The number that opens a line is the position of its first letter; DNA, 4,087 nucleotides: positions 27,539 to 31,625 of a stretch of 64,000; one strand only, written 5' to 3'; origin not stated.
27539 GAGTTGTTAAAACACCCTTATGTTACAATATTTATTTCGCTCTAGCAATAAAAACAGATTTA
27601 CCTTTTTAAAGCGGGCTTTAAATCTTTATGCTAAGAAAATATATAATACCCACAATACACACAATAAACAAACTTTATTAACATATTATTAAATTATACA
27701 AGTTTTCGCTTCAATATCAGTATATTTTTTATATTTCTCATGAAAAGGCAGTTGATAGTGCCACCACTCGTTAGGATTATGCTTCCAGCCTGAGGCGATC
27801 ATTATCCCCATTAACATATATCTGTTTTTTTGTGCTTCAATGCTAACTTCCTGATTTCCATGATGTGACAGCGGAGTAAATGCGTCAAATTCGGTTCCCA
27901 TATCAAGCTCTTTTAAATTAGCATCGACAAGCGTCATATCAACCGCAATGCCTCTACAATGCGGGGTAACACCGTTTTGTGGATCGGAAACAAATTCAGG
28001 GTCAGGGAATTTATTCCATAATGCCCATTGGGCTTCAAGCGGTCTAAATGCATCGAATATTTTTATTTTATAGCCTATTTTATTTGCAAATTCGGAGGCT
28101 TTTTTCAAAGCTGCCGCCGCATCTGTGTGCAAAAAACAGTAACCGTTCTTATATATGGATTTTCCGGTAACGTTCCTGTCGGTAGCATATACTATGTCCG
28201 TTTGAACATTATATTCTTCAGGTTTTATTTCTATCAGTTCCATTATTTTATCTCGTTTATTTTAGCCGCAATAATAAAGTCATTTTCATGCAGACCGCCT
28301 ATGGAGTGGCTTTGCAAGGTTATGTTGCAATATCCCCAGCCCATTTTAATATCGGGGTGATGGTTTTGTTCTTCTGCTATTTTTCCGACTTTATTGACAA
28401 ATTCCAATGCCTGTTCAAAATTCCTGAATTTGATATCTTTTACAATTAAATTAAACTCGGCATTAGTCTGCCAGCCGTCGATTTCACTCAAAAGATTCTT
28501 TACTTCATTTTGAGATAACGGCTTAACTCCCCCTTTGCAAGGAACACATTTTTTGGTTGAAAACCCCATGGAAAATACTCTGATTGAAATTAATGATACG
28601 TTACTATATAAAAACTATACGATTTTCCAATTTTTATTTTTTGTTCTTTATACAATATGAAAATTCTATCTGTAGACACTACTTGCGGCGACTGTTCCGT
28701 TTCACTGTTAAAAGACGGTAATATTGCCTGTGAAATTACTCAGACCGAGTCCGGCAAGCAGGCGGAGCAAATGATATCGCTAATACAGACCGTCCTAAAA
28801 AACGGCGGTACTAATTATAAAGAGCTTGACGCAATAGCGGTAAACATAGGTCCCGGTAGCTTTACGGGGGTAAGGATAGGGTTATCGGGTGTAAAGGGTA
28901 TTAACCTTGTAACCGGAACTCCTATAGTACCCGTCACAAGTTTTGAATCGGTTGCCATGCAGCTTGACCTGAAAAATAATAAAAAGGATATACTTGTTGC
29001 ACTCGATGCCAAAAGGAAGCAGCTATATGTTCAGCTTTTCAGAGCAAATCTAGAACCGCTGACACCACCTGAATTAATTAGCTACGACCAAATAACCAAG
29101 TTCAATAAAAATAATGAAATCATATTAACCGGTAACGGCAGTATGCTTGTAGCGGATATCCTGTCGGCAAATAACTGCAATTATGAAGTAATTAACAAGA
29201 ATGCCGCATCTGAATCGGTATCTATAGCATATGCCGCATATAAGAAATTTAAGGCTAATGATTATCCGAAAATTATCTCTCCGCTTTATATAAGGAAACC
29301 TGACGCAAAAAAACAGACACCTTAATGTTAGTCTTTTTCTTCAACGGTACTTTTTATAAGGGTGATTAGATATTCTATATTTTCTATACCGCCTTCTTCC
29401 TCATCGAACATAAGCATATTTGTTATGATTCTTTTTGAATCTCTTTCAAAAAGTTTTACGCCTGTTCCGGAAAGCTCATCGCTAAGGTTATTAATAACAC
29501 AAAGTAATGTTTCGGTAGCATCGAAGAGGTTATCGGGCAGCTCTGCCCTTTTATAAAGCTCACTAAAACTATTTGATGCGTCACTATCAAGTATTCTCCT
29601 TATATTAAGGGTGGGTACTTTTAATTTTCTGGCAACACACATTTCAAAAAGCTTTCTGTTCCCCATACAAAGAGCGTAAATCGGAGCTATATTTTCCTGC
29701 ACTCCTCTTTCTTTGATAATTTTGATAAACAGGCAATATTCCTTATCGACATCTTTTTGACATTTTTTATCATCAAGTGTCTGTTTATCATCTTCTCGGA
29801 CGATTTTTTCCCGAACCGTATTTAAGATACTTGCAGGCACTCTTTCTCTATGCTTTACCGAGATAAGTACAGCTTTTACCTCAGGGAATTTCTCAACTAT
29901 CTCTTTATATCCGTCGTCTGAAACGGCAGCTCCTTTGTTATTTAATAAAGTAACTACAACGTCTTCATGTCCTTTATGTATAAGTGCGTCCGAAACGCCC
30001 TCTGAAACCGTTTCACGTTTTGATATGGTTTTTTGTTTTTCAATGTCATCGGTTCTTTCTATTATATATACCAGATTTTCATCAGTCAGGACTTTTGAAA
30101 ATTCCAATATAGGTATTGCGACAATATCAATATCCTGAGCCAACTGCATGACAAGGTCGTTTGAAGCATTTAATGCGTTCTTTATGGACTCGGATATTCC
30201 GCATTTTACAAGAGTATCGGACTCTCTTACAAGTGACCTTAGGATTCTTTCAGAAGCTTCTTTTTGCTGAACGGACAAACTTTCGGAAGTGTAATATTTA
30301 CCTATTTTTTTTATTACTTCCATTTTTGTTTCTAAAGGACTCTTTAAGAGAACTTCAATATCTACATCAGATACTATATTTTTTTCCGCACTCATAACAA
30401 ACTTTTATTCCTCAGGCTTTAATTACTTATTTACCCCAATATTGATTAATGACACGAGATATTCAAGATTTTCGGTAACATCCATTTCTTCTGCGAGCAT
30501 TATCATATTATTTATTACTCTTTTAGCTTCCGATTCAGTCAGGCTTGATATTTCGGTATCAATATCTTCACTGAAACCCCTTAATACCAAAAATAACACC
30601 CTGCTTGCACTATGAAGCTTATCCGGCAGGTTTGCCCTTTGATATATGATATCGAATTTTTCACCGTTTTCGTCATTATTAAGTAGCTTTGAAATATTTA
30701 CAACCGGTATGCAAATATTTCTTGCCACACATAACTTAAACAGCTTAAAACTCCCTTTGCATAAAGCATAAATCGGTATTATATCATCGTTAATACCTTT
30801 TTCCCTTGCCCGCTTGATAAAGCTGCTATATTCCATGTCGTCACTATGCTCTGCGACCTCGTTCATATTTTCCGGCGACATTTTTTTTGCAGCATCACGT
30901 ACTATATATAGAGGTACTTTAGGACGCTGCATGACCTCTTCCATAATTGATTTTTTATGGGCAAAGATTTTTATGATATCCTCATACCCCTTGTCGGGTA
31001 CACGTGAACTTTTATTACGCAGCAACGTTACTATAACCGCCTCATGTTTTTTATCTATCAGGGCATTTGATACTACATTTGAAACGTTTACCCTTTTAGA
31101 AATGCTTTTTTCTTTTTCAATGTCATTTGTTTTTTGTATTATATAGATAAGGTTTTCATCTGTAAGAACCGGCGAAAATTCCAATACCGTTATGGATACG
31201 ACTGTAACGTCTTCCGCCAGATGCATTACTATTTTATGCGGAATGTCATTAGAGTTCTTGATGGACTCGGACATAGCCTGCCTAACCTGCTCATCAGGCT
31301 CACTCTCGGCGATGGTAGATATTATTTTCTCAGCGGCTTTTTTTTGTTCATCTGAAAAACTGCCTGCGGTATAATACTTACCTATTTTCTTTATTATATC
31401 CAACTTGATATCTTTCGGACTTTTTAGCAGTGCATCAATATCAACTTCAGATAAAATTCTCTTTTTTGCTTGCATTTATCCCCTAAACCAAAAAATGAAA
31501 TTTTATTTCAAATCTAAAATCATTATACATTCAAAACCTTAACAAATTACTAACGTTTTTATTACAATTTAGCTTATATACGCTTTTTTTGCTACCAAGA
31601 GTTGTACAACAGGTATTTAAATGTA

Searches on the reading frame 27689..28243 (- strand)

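Call 7: search_protein_families(library=pfam, proteins=[window:27689-28243:-], max_evalue=0.001)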
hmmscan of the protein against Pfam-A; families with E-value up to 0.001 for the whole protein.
window:27689-28243:- (184 aa): 2 families
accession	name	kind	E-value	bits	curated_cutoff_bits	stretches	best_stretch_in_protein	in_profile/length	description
PF01427.22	Peptidase_M15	-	2.3e-35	122.6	27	1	12-174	14-193/199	D-ala-D-ala dipeptidase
PF02557.22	VanY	-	1.4e-05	25.4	25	1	38-119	4-91/132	D-alanyl-D-alanine carboxypeptidase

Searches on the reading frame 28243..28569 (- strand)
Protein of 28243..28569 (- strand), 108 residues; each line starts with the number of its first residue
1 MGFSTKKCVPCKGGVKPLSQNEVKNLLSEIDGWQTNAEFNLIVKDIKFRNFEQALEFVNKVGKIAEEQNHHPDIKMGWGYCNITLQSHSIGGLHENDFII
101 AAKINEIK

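Call 7: search_protein_families(library=pfam, proteins=[window:28243-28569:-], max_evalue=0.001)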
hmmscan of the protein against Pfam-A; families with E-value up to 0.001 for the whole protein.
window:28243-28569:- (108 aa): 1 family
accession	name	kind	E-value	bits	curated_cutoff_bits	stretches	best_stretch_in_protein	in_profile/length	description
PF01329.24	Pterin_4a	-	1.2e-30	105.9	26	1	17-107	2-91/91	Pterin 4 alpha carbinolamine dehydratase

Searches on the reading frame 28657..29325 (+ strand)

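Call 18: search_protein_families(library=pfam, proteins=[window:28657-29325:+], max_evalue=0.00001)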
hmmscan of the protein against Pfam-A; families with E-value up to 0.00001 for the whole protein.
window:28657-29325:+ (222 aa): 1 family
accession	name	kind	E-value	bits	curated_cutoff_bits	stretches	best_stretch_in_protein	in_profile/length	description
PF00814.31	TsaD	-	3.6e-20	73.2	24.8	1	36-150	30-151/264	tRNA N6-adenosine threonylcarbamoyltransferase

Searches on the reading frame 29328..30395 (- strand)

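Call 18: search_protein_families(library=pfam, proteins=[window:29328-30395:-], max_evalue=0.00001)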
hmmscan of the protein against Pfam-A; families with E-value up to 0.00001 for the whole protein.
window:29328-30395:- (355 aa): 1 family
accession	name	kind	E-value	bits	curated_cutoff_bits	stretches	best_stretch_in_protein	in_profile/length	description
PF10098.14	DUF2336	-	6e-31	108.3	34.6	1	92-196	1-104/262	Uncharacterised protein conserved in bacteria (DUF2336)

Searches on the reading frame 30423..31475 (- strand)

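Call 18: search_protein_families(library=pfam, proteins=[window:30423-31475:-], max_evalue=0.00001)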
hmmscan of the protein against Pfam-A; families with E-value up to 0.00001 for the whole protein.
window:30423-31475:- (350 aa): 1 family
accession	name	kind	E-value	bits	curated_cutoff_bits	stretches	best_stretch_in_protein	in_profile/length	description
PF10098.14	DUF2336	-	4.9e-24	85.6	34.6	1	93-210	1-117/262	Uncharacterised protein conserved in bacteria (DUF2336)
